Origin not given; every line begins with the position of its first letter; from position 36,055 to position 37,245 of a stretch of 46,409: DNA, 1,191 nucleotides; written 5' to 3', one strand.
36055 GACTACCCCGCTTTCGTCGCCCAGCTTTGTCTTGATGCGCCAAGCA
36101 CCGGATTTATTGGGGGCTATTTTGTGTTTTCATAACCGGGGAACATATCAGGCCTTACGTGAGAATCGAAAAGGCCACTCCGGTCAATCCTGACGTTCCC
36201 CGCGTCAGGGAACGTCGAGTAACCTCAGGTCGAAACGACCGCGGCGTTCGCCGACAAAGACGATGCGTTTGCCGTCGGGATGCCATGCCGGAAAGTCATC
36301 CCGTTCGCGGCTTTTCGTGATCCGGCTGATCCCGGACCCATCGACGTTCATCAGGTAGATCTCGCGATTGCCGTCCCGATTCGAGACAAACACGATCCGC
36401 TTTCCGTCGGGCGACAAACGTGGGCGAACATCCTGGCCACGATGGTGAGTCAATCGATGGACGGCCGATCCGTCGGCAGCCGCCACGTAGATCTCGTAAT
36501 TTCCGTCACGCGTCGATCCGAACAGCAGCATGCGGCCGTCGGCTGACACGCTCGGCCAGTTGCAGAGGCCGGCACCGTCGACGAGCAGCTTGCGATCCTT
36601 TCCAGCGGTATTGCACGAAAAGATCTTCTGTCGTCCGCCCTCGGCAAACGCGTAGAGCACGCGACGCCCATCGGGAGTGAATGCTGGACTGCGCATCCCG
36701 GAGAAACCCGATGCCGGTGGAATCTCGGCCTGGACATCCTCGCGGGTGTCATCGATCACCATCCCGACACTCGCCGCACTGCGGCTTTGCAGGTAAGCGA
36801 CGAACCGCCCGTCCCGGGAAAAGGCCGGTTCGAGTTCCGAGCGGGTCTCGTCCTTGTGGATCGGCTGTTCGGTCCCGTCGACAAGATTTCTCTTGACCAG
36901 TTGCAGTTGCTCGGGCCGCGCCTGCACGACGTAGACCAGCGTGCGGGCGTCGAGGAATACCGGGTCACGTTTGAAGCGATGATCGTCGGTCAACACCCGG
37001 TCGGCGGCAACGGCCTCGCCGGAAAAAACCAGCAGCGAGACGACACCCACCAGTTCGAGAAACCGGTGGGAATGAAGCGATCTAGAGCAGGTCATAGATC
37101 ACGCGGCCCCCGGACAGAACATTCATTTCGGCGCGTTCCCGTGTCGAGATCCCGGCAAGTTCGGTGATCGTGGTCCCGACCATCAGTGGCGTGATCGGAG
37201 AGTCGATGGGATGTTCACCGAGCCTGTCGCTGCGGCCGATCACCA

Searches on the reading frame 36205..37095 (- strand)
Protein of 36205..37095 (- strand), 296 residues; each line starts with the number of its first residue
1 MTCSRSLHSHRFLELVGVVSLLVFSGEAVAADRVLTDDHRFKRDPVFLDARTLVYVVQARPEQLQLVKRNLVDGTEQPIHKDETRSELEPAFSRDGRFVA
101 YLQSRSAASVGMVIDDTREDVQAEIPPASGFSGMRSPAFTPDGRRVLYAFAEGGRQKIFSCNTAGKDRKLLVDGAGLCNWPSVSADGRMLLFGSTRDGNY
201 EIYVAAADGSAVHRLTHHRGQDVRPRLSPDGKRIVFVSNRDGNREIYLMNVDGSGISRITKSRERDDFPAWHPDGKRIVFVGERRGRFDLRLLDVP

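Call 22: search_protein_families(library=ncbifam, proteins=[window:36205-37095:-], max_evalue=0.01)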
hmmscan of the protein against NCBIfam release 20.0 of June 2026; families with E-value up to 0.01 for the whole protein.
window:36205-37095:- (296 aa): 7 families
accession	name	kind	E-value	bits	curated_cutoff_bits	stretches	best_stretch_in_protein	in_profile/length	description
TIGR02800.1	propeller_TolB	equivalog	5e-50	170.6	343.15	2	136-294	195-353/418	Tol-Pal system beta propeller repeat protein TolB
NF002183.0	PRK01029.1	equivalog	9.9e-21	74.3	405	1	217-286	278-349/429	Tol-Pal system protein TolB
NF033523.0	lasso_peptidase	equivalog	1.7e-16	60.1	400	2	222-281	90-149/638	Atxe2 family lasso peptide isopeptidase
NF003124.0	PRK04043.1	equivalog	2.9e-14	52.7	428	1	156-259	213-316/419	Tol-Pal system protein TolB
NF053518.1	DipepPtdsDpp5Prph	equivalog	4e-14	52.1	900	2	137-239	17-125/655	dipeptidyl-peptidase Dpp5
TIGR04275.1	beta_prop_Msarc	repeat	8.3e-06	25.5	85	1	230-251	17-38/40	beta-propeller repeat protein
NF052339.1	hydrazine_alpha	equivalog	0.00011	20.2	800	0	225-275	108-160/804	hydrazine synthase subunit alpha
